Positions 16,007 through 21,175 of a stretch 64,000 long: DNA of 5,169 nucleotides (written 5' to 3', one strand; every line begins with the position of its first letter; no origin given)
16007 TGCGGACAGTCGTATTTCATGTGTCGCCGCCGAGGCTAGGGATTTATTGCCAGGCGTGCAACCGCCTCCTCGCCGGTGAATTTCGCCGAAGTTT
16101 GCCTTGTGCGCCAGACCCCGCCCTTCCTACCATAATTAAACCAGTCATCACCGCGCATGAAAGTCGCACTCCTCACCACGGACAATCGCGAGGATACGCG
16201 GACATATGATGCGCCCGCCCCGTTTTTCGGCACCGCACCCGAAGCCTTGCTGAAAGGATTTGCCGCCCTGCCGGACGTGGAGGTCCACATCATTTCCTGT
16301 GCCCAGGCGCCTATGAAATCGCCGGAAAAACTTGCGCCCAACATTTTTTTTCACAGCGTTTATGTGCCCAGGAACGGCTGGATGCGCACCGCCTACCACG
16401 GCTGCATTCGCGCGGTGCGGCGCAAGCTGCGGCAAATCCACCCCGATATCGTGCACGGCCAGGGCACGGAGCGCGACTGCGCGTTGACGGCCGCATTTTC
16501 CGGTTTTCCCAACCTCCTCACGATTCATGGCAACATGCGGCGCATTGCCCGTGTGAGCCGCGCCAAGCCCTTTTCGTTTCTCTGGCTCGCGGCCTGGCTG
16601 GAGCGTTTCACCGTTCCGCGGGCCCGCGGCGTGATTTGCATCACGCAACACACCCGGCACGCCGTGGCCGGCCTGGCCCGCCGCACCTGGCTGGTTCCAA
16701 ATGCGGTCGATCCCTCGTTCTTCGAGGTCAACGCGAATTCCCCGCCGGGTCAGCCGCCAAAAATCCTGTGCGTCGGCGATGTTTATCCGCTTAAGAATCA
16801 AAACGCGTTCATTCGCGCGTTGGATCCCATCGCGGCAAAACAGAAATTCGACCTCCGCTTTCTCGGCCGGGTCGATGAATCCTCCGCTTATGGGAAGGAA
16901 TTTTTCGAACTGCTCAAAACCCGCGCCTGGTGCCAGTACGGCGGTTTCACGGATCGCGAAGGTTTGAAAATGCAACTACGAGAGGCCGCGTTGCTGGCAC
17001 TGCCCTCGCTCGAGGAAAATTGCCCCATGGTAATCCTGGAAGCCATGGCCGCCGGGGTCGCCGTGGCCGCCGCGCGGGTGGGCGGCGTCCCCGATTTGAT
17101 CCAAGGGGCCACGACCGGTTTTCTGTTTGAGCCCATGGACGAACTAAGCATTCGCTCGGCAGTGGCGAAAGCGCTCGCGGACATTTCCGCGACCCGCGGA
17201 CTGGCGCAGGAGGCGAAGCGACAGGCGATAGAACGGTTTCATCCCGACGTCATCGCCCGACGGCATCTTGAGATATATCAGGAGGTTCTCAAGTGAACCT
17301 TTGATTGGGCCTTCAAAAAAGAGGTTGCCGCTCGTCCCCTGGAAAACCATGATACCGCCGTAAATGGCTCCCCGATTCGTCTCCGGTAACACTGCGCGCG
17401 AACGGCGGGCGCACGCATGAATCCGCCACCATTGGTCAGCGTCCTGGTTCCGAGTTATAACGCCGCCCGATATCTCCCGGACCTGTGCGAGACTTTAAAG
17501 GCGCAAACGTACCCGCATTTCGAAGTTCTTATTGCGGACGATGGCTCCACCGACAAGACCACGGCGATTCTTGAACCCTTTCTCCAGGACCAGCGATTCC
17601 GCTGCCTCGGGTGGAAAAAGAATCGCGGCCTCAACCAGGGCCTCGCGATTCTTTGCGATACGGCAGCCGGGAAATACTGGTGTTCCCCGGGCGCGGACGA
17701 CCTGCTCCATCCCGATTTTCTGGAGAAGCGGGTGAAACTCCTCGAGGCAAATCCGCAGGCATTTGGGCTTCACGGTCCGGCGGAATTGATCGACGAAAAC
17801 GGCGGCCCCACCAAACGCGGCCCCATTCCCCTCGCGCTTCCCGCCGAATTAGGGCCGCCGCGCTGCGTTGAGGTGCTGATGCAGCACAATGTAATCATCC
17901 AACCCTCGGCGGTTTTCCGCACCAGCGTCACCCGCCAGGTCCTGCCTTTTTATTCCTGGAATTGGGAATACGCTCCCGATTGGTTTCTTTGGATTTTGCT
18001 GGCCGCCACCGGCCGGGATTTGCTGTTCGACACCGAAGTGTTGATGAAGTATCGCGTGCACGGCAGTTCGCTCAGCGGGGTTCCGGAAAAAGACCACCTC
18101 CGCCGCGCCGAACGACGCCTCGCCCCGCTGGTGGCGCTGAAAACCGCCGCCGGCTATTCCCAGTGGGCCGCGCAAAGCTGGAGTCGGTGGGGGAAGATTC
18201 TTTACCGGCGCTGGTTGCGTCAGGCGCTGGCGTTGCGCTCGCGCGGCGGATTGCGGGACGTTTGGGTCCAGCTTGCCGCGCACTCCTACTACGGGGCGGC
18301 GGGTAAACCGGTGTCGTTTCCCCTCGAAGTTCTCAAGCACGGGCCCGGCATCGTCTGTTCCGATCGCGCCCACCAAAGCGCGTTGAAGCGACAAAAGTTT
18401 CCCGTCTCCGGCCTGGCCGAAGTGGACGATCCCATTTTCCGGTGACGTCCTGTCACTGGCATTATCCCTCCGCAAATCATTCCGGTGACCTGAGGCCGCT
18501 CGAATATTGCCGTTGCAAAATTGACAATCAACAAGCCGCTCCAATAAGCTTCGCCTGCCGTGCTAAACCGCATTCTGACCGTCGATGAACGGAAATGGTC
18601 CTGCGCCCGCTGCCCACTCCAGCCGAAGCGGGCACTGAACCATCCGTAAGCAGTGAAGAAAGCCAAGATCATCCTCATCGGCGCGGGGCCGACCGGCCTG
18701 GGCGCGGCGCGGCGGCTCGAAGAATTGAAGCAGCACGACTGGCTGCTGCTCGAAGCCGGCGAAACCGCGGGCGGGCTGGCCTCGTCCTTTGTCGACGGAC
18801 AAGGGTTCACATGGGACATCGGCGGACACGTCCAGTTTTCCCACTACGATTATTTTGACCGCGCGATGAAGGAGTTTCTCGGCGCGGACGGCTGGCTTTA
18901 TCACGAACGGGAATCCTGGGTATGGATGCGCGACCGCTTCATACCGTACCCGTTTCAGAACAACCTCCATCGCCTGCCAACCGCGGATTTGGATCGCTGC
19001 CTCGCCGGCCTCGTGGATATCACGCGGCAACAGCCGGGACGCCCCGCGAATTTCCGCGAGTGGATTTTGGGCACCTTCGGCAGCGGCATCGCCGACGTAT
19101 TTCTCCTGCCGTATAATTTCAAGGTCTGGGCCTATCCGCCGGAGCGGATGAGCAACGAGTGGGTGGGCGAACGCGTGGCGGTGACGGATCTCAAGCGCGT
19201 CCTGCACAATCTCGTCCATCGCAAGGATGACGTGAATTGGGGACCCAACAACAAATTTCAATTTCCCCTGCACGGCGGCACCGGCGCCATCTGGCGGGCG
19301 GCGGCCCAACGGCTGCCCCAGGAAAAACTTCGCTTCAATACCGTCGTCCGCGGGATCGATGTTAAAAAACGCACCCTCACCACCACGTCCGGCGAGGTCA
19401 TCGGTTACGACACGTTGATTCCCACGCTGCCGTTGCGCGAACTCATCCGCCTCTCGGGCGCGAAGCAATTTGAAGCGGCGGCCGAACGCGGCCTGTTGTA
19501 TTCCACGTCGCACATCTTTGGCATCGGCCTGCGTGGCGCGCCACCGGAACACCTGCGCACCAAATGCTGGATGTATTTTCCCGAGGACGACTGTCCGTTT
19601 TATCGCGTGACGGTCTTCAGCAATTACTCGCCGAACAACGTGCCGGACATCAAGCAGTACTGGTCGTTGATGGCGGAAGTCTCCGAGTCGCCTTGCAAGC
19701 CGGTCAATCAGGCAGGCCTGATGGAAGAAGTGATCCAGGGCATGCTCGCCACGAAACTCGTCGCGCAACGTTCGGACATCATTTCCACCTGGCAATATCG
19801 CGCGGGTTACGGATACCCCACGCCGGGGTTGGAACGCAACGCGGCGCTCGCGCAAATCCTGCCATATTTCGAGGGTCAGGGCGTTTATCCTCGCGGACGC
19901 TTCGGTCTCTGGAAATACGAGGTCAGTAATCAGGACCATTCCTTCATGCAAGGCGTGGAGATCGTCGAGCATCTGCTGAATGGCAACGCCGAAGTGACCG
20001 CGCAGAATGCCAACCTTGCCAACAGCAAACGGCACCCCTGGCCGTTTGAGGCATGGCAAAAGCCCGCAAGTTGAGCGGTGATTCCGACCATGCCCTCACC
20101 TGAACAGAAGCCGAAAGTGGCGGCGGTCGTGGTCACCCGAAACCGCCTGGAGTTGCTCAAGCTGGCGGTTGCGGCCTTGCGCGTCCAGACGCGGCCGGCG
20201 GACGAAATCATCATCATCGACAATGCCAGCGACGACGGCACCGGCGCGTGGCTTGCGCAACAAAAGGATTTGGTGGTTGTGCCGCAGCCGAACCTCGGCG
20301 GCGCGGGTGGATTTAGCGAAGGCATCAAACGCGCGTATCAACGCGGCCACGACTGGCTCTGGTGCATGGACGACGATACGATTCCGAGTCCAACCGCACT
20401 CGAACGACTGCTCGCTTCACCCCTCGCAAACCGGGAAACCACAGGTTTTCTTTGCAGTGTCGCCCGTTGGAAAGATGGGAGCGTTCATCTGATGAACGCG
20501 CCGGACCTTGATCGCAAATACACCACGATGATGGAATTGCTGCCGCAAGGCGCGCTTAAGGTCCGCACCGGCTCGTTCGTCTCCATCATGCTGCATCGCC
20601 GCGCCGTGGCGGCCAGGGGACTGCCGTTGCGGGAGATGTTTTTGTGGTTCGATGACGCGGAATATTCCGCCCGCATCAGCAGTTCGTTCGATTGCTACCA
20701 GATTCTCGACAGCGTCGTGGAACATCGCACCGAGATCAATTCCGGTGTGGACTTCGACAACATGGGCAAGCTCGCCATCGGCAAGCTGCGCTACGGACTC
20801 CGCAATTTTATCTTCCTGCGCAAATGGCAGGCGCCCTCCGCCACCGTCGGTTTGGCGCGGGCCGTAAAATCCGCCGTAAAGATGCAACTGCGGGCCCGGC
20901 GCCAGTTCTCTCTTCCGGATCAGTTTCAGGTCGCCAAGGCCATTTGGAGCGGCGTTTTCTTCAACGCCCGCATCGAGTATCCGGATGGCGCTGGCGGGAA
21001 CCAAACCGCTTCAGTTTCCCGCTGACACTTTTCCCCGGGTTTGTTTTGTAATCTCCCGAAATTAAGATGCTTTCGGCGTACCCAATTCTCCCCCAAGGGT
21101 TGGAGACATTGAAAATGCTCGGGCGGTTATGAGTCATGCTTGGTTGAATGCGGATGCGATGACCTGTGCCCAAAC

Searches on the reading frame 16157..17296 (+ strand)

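Call 43: search_protein_families(library=pfam, proteins=[window:16157-17296:+])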
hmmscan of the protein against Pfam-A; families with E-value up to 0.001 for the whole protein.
window:16157-17296:+ (379 aa): 6 families
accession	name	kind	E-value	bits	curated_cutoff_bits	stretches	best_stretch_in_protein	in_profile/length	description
PF13692.12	Glyco_trans_1_4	-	3e-21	76.6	27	1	201-342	2-142/142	Glycosyl transferases group 1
PF00534.26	Glycos_transf_1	-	8.8e-21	74.6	26.4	1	193-354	8-170/172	Glycosyl transferases group 1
PF13439.12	Glyco_transf_4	-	1.2e-14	55.1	28.5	1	32-187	12-169/170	Glycosyltransferase Family 4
PF13579.12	Glyco_trans_4_4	-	9.8e-10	39.4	29.7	1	30-173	9-145/158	Glycosyl transferase 4-like domain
PF20706.3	GT4-conflict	-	5.4e-08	32.7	26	1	180-353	173-368/385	Family 4 Glycosyltransferase in conflict systems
PF13477.12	Glyco_trans_4_2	-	1.3e-05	25.9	23.4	1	40-126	24-109/139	Glycosyl transferase 4-like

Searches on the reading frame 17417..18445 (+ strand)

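Call 43: search_protein_families(library=pfam, proteins=[window:17417-18445:+])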
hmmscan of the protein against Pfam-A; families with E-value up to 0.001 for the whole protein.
window:17417-18445:+ (342 aa): 2 families
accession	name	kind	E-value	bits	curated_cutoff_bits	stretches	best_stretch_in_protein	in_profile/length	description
PF00535.33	Glycos_transf_2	-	2.5e-23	83.3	23.3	1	8-114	1-108/168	Glycosyl transferase family 2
PF13641.12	Glyco_tranf_2_3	-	6.9e-06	26.7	27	1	4-124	1-125/230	Glycosyltransferase like family 2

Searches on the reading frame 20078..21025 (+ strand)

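Call 43: search_protein_families(library=pfam, proteins=[window:20078-21025:+])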
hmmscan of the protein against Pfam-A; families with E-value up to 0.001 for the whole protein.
window:20078-21025:+ (315 aa): 3 families
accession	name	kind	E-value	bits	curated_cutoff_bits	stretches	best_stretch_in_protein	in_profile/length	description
PF00535.33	Glycos_transf_2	-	1.9e-19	70.7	23.3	1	17-167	3-156/168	Glycosyl transferase family 2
PF13641.12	Glyco_tranf_2_3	-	7.2e-14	52.8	27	1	12-202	1-196/230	Glycosyltransferase like family 2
PF13704.12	Glyco_tranf_2_4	-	0.00026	21.8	27.5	1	41-100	19-81/98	Glycosyl transferase family 2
